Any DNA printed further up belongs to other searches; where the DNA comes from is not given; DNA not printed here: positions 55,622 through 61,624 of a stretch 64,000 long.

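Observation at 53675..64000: Giant open-ended ORF (more than 3,440 codons) missing from the supplied ORF track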

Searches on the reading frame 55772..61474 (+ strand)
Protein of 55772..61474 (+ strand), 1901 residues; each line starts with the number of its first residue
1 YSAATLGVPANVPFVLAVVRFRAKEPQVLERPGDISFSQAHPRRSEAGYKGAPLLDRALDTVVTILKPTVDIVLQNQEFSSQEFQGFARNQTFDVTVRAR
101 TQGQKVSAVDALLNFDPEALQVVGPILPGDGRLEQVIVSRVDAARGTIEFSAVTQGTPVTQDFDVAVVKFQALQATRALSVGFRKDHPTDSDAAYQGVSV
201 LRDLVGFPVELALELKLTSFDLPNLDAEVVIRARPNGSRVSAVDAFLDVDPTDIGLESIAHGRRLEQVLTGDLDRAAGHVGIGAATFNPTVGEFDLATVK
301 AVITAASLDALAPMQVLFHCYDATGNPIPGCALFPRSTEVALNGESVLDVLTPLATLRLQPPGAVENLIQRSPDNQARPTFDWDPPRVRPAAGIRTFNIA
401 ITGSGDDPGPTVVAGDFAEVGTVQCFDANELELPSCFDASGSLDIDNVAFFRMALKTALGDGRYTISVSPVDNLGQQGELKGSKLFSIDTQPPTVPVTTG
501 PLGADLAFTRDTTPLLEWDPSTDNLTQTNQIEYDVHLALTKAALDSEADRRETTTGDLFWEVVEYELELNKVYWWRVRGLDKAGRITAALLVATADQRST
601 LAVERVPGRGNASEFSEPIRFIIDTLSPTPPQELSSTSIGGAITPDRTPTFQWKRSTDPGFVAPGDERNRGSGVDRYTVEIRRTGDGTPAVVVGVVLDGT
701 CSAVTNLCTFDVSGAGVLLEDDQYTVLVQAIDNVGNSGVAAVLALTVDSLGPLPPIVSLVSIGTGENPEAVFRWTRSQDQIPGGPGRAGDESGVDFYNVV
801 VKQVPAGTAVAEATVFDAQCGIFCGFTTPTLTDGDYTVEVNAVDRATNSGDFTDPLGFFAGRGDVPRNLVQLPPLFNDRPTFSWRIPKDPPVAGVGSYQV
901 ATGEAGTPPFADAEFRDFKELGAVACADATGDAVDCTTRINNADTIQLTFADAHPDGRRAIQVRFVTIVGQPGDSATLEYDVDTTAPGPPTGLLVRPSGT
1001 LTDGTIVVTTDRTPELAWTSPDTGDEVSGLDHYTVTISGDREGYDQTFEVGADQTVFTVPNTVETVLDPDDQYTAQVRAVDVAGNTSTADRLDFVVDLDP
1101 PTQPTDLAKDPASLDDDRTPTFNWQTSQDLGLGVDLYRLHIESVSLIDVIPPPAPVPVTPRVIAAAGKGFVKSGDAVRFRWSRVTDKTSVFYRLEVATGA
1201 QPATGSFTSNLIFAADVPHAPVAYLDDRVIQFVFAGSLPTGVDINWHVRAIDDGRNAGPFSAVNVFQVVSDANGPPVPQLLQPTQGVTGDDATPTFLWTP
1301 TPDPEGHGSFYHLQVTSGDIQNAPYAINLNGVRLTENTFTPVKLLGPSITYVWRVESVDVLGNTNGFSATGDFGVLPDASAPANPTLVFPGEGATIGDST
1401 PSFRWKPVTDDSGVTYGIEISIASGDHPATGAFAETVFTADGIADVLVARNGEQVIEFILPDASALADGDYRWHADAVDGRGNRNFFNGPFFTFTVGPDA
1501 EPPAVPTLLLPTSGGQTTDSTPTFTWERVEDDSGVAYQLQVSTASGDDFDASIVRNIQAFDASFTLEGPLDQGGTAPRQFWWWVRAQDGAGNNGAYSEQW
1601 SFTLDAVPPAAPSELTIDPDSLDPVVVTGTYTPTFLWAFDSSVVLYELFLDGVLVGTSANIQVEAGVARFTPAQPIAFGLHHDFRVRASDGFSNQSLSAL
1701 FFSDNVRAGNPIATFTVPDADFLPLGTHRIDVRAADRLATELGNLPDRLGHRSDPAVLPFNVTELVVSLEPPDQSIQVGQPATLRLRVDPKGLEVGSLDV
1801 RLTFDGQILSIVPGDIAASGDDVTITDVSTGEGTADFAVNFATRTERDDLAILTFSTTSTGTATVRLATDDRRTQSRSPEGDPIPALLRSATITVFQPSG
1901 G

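Call 39: find_homologous_proteins(query=window:55772-61474:+)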
Query window:55772-61474:+ (1901 aa): 5 proteins with E <= 0.001 among 8000 candidates.
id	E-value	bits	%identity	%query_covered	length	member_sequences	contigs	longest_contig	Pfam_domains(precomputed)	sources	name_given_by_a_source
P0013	0.0e+0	1113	41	96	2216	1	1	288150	PF22352.3,PF00801.27,PF24421.2,PF25788.3,PF19077.7,PF18911.7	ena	-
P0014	4.5e-254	865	36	99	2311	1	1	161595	PF07495.20,PF00801.27,PF18981.7,PF25788.3,PF18911.7,PF22352.3,PF24421.2,PF13027.12,PF05345.19,PF09136.17,PF00041.28,PF19077.7,PF20164.5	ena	-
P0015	3.2e-178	613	49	14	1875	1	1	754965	PF07495.20,PF00963.25,PF24421.2,PF25788.3,PF19077.7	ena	-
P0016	3.7e-176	606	39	53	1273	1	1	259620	PF07495.20,PF00963.25,PF24421.2,PF19077.7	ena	-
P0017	8.6e-115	403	42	22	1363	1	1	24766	PF19077.7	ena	-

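Call 40: find_encoding_contigs(protein=P0013, flank=10000, max_places=3)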
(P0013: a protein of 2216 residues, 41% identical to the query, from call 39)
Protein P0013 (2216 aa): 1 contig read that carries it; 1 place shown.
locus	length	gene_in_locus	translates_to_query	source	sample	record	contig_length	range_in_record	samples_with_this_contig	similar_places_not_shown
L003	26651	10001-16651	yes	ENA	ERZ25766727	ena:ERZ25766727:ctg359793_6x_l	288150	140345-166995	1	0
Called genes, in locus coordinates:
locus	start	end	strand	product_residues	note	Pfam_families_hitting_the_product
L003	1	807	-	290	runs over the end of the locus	PF00494:SQS_PSY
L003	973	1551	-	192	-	PF01894:YjbQ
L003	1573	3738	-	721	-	PF00432:Prenyltrans (faint), PF07678:TED_complement (faint), PF13249:SQHop_cyclase_N, PF13243:SQHop_cyclase_C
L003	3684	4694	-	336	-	PF01073:3Beta_HSD, PF01370:Epimerase, PF02719:Polysacc_synt_2 (weak), PF04321:RmlD_sub_bind, PF05368:NmrA, PF13460:NAD_binding_10, PF16363:GDP_Man_Dehyd, PF07993:NAD_binding_4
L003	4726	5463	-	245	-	PF01048:PNP_UDP_1 (weak)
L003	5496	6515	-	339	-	PF04055:Radical_SAM, PF11946:DUF3463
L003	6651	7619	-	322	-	PF00348:polyprenyl_synt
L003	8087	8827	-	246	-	PF13276:HTH_21, PF00665:rve, PF13683:rve_3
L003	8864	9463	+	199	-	-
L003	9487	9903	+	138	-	-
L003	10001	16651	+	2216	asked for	PF00801:PKD, PF18911:PKD_4, PF22352:K319L-like_PKD (weak), PF18911:PKD_4, PF00801:PKD, PF18911:PKD_4, PF22352:K319L-like_PKD (weak), PF18911:PKD_4, +3 more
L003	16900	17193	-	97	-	-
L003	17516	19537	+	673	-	PF07705:CARDB (faint)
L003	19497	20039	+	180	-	PF07705:CARDB (weak)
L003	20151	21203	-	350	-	PF02615:Ldh_2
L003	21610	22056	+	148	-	PF00300:His_Phos_1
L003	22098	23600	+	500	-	PF01171:ATP_bind_3, PF11734:TilS_C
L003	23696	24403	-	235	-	-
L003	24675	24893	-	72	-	PF26549:Tricorn_N (weak)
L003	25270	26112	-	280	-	PF19799:DUF6282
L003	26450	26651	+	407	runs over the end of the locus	PF08534:Redoxin, PF00578:AhpC-TSA, PF17991:Thioredoxin_10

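Call 41: find_encoding_contigs(protein=P0014, flank=10000, max_places=3)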
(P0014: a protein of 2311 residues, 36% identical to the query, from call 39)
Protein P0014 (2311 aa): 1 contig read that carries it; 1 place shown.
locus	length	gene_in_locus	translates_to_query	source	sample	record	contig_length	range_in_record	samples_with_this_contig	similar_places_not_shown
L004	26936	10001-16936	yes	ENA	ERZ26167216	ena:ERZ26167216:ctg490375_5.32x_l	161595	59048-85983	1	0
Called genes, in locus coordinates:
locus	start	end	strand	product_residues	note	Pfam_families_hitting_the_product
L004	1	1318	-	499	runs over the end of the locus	PF00370:FGGY_N, PF02782:FGGY_C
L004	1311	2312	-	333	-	PF00389:2-Hacid_dh, PF02826:2-Hacid_dh_C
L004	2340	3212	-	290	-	PF00494:SQS_PSY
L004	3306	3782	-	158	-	PF01894:YjbQ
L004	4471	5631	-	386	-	PF13249:SQHop_cyclase_N, PF13243:SQHop_cyclase_C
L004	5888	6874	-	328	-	PF01073:3Beta_HSD, PF01370:Epimerase, PF02719:Polysacc_synt_2, PF04321:RmlD_sub_bind, PF05368:NmrA, PF13460:NAD_binding_10, PF16363:GDP_Man_Dehyd, PF07993:NAD_binding_4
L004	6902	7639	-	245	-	PF01048:PNP_UDP_1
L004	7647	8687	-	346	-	PF04055:Radical_SAM, PF11946:DUF3463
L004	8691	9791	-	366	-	PF00348:polyprenyl_synt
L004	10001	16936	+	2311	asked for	PF19077:Big_13 (faint), PF07495:Y_Y_Y (faint), PF00801:PKD, PF18911:PKD_4, PF22352:K319L-like_PKD (weak), PF18911:PKD_4, PF00801:PKD, PF18911:PKD_4, +8 more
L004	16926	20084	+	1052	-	PF05506:PLipase_C_C (faint), PF07705:CARDB (faint), PF13584:BatD (faint), PF16640:Big_3_5 (faint), PF26283:Ig_TRAPPC9-Trs120_4th (faint), PF22544:HYDIN_VesB_CFA65-like_Ig (faint), PF12690:BsuPI (faint), PF14310:Fn3-like (faint)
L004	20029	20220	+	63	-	-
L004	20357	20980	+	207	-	PF00300:His_Phos_1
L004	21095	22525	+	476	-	PF01171:ATP_bind_3, PF11734:TilS_C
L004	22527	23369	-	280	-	PF19799:DUF6282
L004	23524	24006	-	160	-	PF00885:DMRL_synthase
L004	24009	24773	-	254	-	PF00085:Thioredoxin (faint), PF23357:DUF7088 (weak), PF13098:Thioredoxin_2 (faint), PF00462:Glutaredoxin (faint), PF05768:Glrx-like (faint), PF13192:Thioredoxin_3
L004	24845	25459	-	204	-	PF01066:CDP-OH_P_transf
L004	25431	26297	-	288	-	PF13439:Glyco_transf_4, PF20706:GT4-conflict (weak), PF00534:Glycos_transf_1, PF13692:Glyco_trans_1_4, PF13524:Glyco_trans_1_2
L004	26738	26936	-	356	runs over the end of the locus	PF01658:Inos-1-P_synth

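Call 84: search_protein_families(library=pfam, proteins=[P0015, P0017], max_evalue=0.001)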
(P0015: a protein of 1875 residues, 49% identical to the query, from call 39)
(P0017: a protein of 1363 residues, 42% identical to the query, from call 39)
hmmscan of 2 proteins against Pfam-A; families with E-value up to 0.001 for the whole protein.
P0015 (1875 aa): 7 families
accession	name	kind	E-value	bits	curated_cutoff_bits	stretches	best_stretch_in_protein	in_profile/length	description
PF19077.6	Big_13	-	3.6e-39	133.8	27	2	832-914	20-102/102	Bacterial Ig-like domain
PF00963.24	Cohesin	-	6.1e-13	49.6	24.1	1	1676-1764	11-109/139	Cohesin domain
PF24421.1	Ig_J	-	1.6e-11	44.7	29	0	851-907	38-97/104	Tip attachment protein J, Ig-like domain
PF07495.19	Y_Y_Y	-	8.4e-09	35.6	26.6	0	148-174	30-56/65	Y_Y_Y domain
PF25788.1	Ig_Rha78A_N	-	4.3e-07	30.6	27.4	0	630-712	15-98/105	Rha78A-like, N-terminal immunoglobulin domain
PF14292.12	SusE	-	0.0003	21.4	25.2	0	714-769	6-67/106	SusE outer membrane protein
PF22352.2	K319L-like_PKD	-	0.00074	19.9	27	0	874-900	48-74/84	K319L-like, PKD domain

P0017 (1363 aa): 2 families
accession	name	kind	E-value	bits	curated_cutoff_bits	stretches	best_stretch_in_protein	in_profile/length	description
PF19077.6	Big_13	-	1.3e-14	54.9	27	0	574-616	63-102/102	Bacterial Ig-like domain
PF25788.1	Ig_Rha78A_N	-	2.1e-05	25.2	27.4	0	176-255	15-99/105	Rha78A-like, N-terminal immunoglobulin domain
